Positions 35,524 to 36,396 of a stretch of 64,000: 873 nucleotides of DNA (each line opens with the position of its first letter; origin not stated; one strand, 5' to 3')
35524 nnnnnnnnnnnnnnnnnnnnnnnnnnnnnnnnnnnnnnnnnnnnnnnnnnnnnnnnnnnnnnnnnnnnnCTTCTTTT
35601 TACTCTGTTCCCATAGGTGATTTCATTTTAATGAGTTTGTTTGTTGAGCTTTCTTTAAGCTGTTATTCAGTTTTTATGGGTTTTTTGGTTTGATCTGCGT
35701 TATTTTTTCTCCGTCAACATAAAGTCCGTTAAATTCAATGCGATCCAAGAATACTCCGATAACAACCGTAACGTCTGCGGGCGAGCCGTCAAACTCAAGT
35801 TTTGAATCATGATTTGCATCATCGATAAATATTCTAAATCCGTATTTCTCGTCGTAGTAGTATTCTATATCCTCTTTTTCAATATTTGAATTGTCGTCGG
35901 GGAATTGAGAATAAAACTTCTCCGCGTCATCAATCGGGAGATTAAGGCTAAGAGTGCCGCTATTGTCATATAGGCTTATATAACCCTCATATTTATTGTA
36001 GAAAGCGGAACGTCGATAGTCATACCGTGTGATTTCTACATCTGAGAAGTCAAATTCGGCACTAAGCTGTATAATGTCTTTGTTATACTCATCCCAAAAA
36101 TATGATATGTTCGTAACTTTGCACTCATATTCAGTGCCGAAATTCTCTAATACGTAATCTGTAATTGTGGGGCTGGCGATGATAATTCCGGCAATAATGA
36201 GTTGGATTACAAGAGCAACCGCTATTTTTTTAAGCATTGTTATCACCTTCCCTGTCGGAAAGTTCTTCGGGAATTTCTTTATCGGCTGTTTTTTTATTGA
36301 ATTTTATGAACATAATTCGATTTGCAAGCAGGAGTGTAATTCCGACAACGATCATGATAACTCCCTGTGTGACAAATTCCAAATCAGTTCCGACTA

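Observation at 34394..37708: Membrane-embedded XRE regulator translationally coupled to three tandem paralogous surface-anchored proteins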

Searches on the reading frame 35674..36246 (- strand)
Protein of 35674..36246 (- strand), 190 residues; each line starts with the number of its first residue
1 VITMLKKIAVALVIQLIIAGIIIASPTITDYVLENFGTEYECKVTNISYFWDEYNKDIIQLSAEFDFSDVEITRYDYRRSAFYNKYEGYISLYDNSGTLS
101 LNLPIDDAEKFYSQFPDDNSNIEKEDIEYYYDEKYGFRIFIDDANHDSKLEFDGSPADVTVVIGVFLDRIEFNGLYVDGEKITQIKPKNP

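Call 3: search_protein_families(library=pfam, proteins=[window:35674-36246:-], max_evalue=1)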
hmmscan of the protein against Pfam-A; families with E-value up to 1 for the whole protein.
window:35674-36246:- (190 aa): 1 family
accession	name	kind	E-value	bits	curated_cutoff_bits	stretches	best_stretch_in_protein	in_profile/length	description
PF13786.12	DUF4179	-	0.077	13.9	30.1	1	5-37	6-41/94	Domain of unknown function (DUF4179)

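Call 4: search_protein_families(library=ncbifam, proteins=[window:35674-36246:-], max_evalue=1)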
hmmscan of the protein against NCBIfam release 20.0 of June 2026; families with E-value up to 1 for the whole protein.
window:35674-36246:- (190 aa): 0 families

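Call 7: find_homologous_proteins(query=A1, max_evalue=0.001)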
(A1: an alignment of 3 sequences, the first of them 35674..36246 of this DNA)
Query A1 (3 sequences) (190 aa, profile of the alignment): 3 proteins with E <= 0.001 among 3032 candidates.
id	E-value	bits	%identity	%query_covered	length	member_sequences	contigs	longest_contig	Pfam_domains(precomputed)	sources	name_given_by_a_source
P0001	3.6e-99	348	65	97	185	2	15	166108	-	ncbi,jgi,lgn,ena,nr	ncbi:MAG TPA: hypothetical protein GXZ23_08030 [Clostridiales bacterium]|nr:hypothetical protein [Cl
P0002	3.4e-96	338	99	98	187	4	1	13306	-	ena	-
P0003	5.3e-96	338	55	96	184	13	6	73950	-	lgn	-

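Call 20: search_protein_representatives(alignment_id=A2)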
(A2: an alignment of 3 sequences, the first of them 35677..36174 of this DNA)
Query: 3 sequences, 163 profile positions. Proteins with E-value up to 0.001 (for the whole library): 4; up to 1e-10: 1; up to 1e-30: 1. The best 4 are listed.
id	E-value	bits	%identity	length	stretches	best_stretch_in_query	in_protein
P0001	1.1e-85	301.9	-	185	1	1-163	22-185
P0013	1.6e-06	44.4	-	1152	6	109-149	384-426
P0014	2.4e-05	40.6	-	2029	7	111-153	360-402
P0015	3.3e-04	36.9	-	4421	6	24-66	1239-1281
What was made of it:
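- Tried and rejected: Remote homologues of P. A word-indexed search of 5.8 billion proteins and an exhaustive HMMER search of 1.84 billion representatives with the P1-3 profile returned only the paralogues themselves (calls 7, 20).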

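Call 31: find_homologous_proteins(query=A4, max_evalue=0.01)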
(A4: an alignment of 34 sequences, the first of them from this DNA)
Query A4 (34 sequences) (187 aa, profile of the alignment): 59 proteins with E <= 0.01 among 3337 candidates.
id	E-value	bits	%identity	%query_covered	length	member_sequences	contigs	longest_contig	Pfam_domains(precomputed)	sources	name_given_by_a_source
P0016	7.7e-38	149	25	35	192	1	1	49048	-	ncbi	-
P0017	5.3e-37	146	-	-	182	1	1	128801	-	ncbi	-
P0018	1.4e-35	141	25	35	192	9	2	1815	-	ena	-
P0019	3.5e-33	133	-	-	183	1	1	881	-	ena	-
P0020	1.1e-32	132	38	20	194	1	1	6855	-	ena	-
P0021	1.2e-32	132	-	-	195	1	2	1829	-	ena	-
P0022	2.5e-32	131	26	16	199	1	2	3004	-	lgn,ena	-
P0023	2.7e-32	130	26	16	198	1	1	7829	-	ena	-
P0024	2.8e-32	130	38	15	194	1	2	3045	-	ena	-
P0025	2.9e-32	130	-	-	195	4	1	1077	-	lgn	-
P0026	4.4e-32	130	38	15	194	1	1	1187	-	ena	-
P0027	4.6e-32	130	-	-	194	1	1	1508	-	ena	-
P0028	4.6e-32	130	-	-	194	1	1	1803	-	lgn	-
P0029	5.8e-32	129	38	15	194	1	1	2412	-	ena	-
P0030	7.4e-32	129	-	-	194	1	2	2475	-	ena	-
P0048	2.2e-30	124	-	-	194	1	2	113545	-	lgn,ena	-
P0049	7.9e-30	122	28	20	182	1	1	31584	-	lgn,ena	-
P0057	1.3e-25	109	25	15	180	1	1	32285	-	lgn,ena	-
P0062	4.0e-23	101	-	-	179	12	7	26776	-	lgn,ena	-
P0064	1.7e-20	92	-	-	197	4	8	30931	-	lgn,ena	-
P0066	1.0e-19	89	-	-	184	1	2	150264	-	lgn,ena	-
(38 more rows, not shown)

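Call 32: search_protein_families(library=pfam, alignment_id=A4, max_evalue=10)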
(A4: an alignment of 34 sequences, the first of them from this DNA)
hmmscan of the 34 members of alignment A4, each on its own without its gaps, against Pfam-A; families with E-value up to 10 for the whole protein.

A. member 1, seq(187 aa): 1 family
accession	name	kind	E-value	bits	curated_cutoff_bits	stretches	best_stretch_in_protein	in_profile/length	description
PF13786.12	DUF4179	-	0.11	13.4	30.1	1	2-35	6-42/94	Domain of unknown function (DUF4179)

B. families by the number of members that match (of 34 scanned): 20 families
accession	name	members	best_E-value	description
PF20610.3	TED_2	1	0.018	Thioester domain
PF20113.4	DUF6503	1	0.025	Family of unknown function (DUF6503)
PF05094.17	LEF-9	1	0.031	Late expression factor 9 (LEF-9)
PF00264.25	Tyrosinase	1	0.055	Common central domain of tyrosinase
PF04945.19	YHS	1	0.076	YHS domain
PF08884.16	Flagellin_D3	1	0.084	Flagellin D3 domain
PF19644.4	DUF6147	1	0.097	Family of unknown function (DUF6147)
PF13786.12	DUF4179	1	0.11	Domain of unknown function (DUF4179)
PF24830.1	DUF7714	1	0.11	Family of unknown function (DUF7714)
PF13313.11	DUF4082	1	0.14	Domain of unknown function (DUF4082)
PF22535.1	DUF7003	1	0.15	Family of unknown function (DUF7003)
PF22127.1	NtdA_N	1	0.15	NTD biosynthesis operon protein NtdA, N-terminal domain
PF20295.4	MC8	1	0.16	ABC-three component (ABC-3C) system Middle Component 8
PF05775.19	AfaD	1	0.16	Enterobacteria AfaD invasin protein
PF24849.1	DUF7724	1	0.17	Domain of unknown function (DUF7724)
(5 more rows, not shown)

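Call 43: predict_structure(alignment_id=A5)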
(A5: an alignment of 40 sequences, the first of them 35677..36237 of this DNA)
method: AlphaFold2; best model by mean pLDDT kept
length: 187 residues; sequences in the alignment: 40
mean_pLDDT: 64.8   pTM: 0.58
mean pLDDT of the five models: 64.8, 61.9, 61.1, 55.8, 49.3
residues with pLDDT >= 90: 0; 70-90: 73; 50-70: 94; < 50: 20
segments of 3 or more residues with pLDDT < 50: 144-153, 182-187
pLDDT, mean of each block of 10 residues (from residue 1): 81 73 64 77 68 68 73 54 72 80 64 52 56 57 45 61 75 69 37
secondary structure, 60 per line:
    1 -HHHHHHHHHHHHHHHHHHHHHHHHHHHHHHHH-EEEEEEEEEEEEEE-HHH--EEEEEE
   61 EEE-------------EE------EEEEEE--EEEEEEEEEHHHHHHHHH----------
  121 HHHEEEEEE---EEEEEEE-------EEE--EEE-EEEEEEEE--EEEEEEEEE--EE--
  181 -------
elements in order: H2-33 E35-48 E55-63 E85-90 E93-101 H102-110 E124-129 E133-139 E147-149 E152-154 E156-163 E166-174
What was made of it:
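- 35674..36237 (-): P3, 187 aa: N-terminal TM anchor with a conserved Gln, followed by an extracytoplasmic beta-rich domain of about 160 aa. It belongs to the orphan P family. AlphaFold gives helix 2-33 followed by about 10 strands, pLDDT 64.8 (call 43).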

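Call 45: fold_search(model_id=the predicted structure, library=pdb)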
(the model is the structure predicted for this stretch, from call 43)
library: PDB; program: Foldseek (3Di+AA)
matches with E <= 10: 464; with E <= 0.001: 0
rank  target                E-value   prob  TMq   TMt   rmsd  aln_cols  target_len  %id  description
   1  3gs9                  2.2e-01  0.20  0.18  0.12  13.1        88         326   12  Crystal structure of prophage tail protein gp18 (NP_465809.1) from Listeria monocytogenes EGD-e at 1.70 A resolution (released 2009-04-14)
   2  8ew6_W                4.1e-01  0.08  0.12  0.19  13.7       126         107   10  Anti-human CD8 VHH complex with CD8 alpha (released 2022-11-23)
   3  8wz4_H                4.9e-01  0.06  0.14  0.17  14.1       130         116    8  Cryo-EM structure of prefusion-stabilized RSV F (DS-Cav1 strain: A2) in complex with nAb 5B11 (localized refinement) (released 2024-11-06)
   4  6gwn_B                5.2e-01  0.06  0.14  0.19  14.8       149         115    9  Crystal Structure of Stabilized Active Plasminogen Activator Inhibitor-1 (PAI-1-W175F) in Complex with Two Inhibitory  (released 2020-01-01)
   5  4v2a                  5.4e-01  0.04  0.13  0.10  22.1       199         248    6  human Unc5A ectodomain (released 2014-11-05)
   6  3cdd_B                5.7e-01  0.11  0.16  0.10   9.8       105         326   12  Crystal structure of prophage MuSo2, 43 kDa tail protein from Shewanella oneidensis (released 2008-03-11)
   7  2atp_A                5.7e-01  0.06  0.13  0.17  13.5       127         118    7  Crystal structure of a CD8ab heterodimer (released 2005-12-27)
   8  3cdd_E                6.1e-01  0.14  0.17  0.11   9.5       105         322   11  Crystal structure of prophage MuSo2, 43 kDa tail protein from Shewanella oneidensis (released 2008-03-11)
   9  2hp4_A                7.5e-01  0.08  0.14  0.21  12.8       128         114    7  Computational design and crystal structure of an enhanced affinity mutant human CD8-alpha-alpha co-receptor (released 2007-02-06)
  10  6l6m_A                7.5e-01  0.08  0.13  0.21  14.4       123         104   11  HSP18.5 from E. histolytica (released 2020-11-04)
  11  8rvq_Q                7.5e-01  0.05  0.16  0.14  16.9       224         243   12  20S proteasome from pre1-1 (released 2024-09-11)
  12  3b5t_B                8.4e-01  0.06  0.14  0.18  12.6       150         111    8  Crystal Structure of Novel Immune-Type Receptor 10 Se-Met Extracellular Fragment Mutant N30D (released 2008-06-24)
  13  7aqg_B                8.4e-01  0.06  0.15  0.21  15.6       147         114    8  Crystal Structure of Small Molecule Inhibitor TM5484 Bound to Stabilized Active Plasminogen Activator Inhibitor-1 (PAI (released 2021-02-24)
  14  7st9_G                8.4e-01  0.04  0.17  0.11  17.5       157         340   10  Open state of Rad24-RFC:9-1-1 bound to a 5' ss/dsDNA junction (released 2022-03-23)
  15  8wz5_D                8.9e-01  0.04  0.12  0.16  13.8       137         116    8  Cryo-EM structure of prefusion-stabilized RSV F (DS-Cav1 sc9-10 strain: B18537) in complex with humanized nAb 5B11 (released 2024-11-13)
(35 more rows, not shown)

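Call 46: search_solved_structures(query=A4, max_evalue=10)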
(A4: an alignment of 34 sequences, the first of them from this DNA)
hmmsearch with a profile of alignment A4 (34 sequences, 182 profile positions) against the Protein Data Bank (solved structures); distinct sequences matched with E-value up to 10: 1.
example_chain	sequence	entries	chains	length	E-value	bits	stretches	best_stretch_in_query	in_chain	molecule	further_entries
5gqs_A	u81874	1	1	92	0.31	14.5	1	17-59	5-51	PTS galactitol transporter subunit IIB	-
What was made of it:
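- Tried and rejected: A profile search of PDB sequences gave nothing (call 46).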

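Call 53: search_protein_families(library=padloc, proteins=[window:35674-36237:-], max_evalue=1)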
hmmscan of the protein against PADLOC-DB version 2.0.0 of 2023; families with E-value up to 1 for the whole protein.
window:35674-36237:- (187 aa): 1 family
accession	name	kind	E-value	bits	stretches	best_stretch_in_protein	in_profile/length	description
PDLC01129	Unk_05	-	0.0044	15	1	6-55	11-58/195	Membrane protein (1TM at N-terminus) fused to unknown domain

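Call 54: search_protein_families(library=phrogs, proteins=[window:35674-36237:-], max_evalue=1)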
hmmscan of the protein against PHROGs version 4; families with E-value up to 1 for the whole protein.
window:35674-36237:- (187 aa): 3 families
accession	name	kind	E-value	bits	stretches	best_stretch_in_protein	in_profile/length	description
phrog_29014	-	unknown function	0.021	16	1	45-113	35-100/106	-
phrog_5150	-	unknown function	0.18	12.8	0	40-70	5-35/124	-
phrog_3331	-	unknown function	0.28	12.2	1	5-51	5-50/53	-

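Call 63: find_encoding_contigs(protein=P0048, flank=3000, max_places=2)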
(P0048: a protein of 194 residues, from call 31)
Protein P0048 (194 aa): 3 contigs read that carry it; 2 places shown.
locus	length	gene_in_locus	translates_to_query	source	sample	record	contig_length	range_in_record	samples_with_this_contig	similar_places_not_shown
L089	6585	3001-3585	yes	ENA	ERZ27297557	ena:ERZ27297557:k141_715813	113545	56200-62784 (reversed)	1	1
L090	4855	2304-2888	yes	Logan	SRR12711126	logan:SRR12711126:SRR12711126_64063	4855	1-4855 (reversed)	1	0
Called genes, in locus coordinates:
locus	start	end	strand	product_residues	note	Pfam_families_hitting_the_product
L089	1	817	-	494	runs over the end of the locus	PF08903:DUF1846, PF20921:DUF1846_C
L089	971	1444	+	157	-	-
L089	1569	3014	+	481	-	PF01381:HTH_3, PF12844:HTH_19, PF13443:HTH_26 (weak), PF13560:HTH_31, PF09925:DUF2157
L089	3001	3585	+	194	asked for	-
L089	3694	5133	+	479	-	PF09997:DUF2238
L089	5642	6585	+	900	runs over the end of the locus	PF00690:Cation_ATPase_N, PF00122:E1-E2_ATPase, PF00702:Hydrolase, PF13246:Cation_ATPase, PF00689:Cation_ATPase_C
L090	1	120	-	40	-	?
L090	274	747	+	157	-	-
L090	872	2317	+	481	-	PF01381:HTH_3, PF12844:HTH_19, PF13443:HTH_26 (weak), PF13560:HTH_31, PF09925:DUF2157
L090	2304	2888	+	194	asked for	-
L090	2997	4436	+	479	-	PF09997:DUF2238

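Call 64: find_encoding_contigs(protein=P0066, flank=3000, max_places=2)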
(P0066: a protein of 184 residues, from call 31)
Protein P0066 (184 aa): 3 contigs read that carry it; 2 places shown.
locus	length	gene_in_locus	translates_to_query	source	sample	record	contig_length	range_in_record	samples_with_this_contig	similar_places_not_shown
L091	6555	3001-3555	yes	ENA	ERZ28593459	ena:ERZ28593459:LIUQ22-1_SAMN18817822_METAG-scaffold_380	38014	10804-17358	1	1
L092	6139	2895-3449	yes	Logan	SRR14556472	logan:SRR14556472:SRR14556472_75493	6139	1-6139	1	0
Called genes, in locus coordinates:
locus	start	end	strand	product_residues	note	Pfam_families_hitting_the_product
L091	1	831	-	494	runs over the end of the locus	PF08903:DUF1846, PF20921:DUF1846_C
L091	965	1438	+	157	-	-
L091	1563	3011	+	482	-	PF01381:HTH_3, PF12844:HTH_19, PF13443:HTH_26, PF13560:HTH_31 (weak), PF09925:DUF2157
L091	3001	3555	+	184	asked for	-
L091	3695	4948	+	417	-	PF09997:DUF2238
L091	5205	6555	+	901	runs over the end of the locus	PF00690:Cation_ATPase_N, PF00122:E1-E2_ATPase, PF00702:Hydrolase, PF13246:Cation_ATPase, PF00689:Cation_ATPase_C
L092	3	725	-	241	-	?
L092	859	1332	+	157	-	-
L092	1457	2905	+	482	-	PF01381:HTH_3, PF12844:HTH_19, PF13443:HTH_26, PF13560:HTH_31 (weak), PF09925:DUF2157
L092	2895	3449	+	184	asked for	-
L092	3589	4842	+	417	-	PF09997:DUF2238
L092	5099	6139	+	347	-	?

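Call 65: find_encoding_contigs(protein=P0064, flank=3000, max_places=2)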
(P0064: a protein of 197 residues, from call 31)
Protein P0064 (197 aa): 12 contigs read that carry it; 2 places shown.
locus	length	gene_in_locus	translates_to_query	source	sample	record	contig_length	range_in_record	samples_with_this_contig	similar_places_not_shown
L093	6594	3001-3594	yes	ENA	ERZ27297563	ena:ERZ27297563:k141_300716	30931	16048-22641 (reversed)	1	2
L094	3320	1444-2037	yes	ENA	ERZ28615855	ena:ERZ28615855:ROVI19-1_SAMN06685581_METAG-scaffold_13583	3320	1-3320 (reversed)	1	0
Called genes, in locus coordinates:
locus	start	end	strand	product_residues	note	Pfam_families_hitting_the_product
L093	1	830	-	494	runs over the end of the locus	PF08903:DUF1846, PF20921:DUF1846_C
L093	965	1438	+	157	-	-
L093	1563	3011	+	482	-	PF01381:HTH_3, PF12844:HTH_19, PF13443:HTH_26, PF13560:HTH_31, PF09925:DUF2157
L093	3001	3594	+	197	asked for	-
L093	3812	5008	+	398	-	PF09997:DUF2238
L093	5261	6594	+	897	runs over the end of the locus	PF00690:Cation_ATPase_N, PF00122:E1-E2_ATPase, PF00702:Hydrolase, PF13246:Cation_ATPase, PF00689:Cation_ATPase_C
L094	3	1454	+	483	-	?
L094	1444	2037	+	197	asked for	-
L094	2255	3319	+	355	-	?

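Call 82: fold_search(model_id=the predicted structure, library=viral)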
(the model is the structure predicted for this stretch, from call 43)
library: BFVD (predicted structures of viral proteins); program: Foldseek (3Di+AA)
matches with E <= 10: 576; with E <= 0.001: 0
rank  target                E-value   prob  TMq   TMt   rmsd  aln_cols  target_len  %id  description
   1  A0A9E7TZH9            5.4e-02  0.47  0.28  0.24  10.6       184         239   15  (no name in the UniProt tables at hand)
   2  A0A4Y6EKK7            8.4e-02  0.41  0.29  0.27  10.4       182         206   12  Uncharacterized protein [Corynebacterium phage Stickynote]
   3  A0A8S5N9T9            1.2e-01  0.85  0.21  0.14   5.8        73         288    8  43 kDa tail protein [Myoviridae sp. ctUX613]
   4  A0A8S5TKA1            1.2e-01  0.12  0.15  0.11  16.6       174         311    9  Uncharacterized protein [Podoviridae sp. ctz6O13]
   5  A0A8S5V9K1            1.3e-01  0.51  0.28  0.27   7.7       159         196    8  Uncharacterized protein [Siphoviridae sp. ct6rT12]
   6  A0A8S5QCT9            1.9e-01  0.14  0.23  0.21  11.4       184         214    9  DUF669 domain-containing protein [Podoviridae sp. ctiwu7]
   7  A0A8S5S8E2            2.0e-01  0.57  0.21  0.07   7.1        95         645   14  43 kDa tail protein [Siphoviridae sp. ctb3910]
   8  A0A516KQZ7            2.0e-01  0.13  0.16  0.18  12.0       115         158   11  Uncharacterized protein [Microbacterium phage McGalleon]
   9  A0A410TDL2            2.1e-01  0.16  0.25  0.18  12.9       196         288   13  (no name in the UniProt tables at hand)
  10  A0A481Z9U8            2.2e-01  0.09  0.14  0.17  17.6       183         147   10  CHRD chordin domain protein [Pithovirus LCPAC401]
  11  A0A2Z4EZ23            2.4e-01  0.69  0.28  0.15   9.1       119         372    8  (no name in the UniProt tables at hand)
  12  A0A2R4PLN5            2.5e-01  0.41  0.21  0.30   5.6        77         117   10  (no name in the UniProt tables at hand)
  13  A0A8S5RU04            2.5e-01  0.08  0.16  0.08  15.7       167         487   11  Tail protein [Siphoviridae sp. ctfHp48]
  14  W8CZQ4                2.9e-01  0.04  0.13  0.08  20.6       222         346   10  Uncharacterized protein [Erwinia phage PhiEaH1]
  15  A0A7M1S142            3.1e-01  0.14  0.24  0.26  11.6       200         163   10  Uncharacterized protein [uncultured phage cr271_1]
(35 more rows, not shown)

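Call 96: find_related_loci(query=A8, collection=metagenome_contigs, flank=3000)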
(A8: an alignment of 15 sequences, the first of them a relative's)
Query A8 (192 aa) in metagenome_contigs; peptide patterns used: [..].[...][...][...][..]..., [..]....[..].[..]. (x = any residue, [..] = any of these).
217 stretches matched a pattern, but none encodes a relative of the query by tblastn (E <= 1e-3).

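Call 99: find_encoding_contigs(protein=P0057, flank=2500, max_places=1)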
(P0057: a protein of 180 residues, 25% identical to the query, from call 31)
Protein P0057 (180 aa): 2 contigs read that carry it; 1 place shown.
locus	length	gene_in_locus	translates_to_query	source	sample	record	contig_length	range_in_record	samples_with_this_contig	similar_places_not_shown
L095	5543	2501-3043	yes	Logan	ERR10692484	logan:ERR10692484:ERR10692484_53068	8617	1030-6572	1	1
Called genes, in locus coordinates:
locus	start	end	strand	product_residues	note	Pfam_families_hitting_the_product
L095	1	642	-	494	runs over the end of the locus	PF08903:DUF1846, PF20921:DUF1846_C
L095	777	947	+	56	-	-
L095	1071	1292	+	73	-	PF12844:HTH_19, PF13560:HTH_31, PF07022:Phage_CI_repr (weak), PF13443:HTH_26, PF01381:HTH_3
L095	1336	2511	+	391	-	PF09925:DUF2157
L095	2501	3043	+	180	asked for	-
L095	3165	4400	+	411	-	PF09997:DUF2238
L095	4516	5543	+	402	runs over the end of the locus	PF09997:DUF2238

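Call 100: find_encoding_contigs(protein=P0049, flank=2500, max_places=1)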
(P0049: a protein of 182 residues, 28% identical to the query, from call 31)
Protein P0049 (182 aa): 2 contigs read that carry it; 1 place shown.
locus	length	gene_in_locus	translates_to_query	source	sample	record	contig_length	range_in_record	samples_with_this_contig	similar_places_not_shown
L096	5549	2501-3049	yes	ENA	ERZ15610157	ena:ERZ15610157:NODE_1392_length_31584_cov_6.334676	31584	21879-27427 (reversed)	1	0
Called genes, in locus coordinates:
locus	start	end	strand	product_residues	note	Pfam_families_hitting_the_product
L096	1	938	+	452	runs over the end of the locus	PF02525:Flavodoxin_2 (weak), PF03358:FMN_red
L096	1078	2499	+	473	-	PF01381:HTH_3, PF12844:HTH_19, PF13560:HTH_31 (weak), PF09925:DUF2157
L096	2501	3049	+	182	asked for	-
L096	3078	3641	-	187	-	PF00702:Hydrolase, PF06888:Put_Phosphatase (weak), PF13419:HAD_2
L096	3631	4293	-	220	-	PF00834:Ribul_P_3_epim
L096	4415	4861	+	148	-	PF03862:SpoVAC_SpoVAEB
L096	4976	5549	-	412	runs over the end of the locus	PF07690:MFS_1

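Call 101: find_encoding_contigs(protein=P0062, flank=2500, max_places=1)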
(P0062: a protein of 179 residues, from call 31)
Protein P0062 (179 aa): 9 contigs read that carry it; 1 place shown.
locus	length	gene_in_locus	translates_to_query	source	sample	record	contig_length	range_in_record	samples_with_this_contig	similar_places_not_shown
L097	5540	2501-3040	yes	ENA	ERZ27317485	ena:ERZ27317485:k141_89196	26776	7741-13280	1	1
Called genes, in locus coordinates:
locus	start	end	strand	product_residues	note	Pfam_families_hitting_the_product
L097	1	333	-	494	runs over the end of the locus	PF08903:DUF1846, PF20921:DUF1846_C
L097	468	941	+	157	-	-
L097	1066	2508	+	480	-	PF01381:HTH_3, PF12844:HTH_19, PF13443:HTH_26 (weak), PF13560:HTH_31 (weak), PF09925:DUF2157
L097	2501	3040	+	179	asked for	-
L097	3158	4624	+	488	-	PF09997:DUF2238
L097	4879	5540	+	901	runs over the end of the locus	PF00690:Cation_ATPase_N, PF00122:E1-E2_ATPase, PF00702:Hydrolase, PF13246:Cation_ATPase, PF00689:Cation_ATPase_C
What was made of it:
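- In 6/6 look-ups starting from P proteins, an HTH_3-DUF2157 gene lies immediately upstream (calls 63-65, 99-101).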
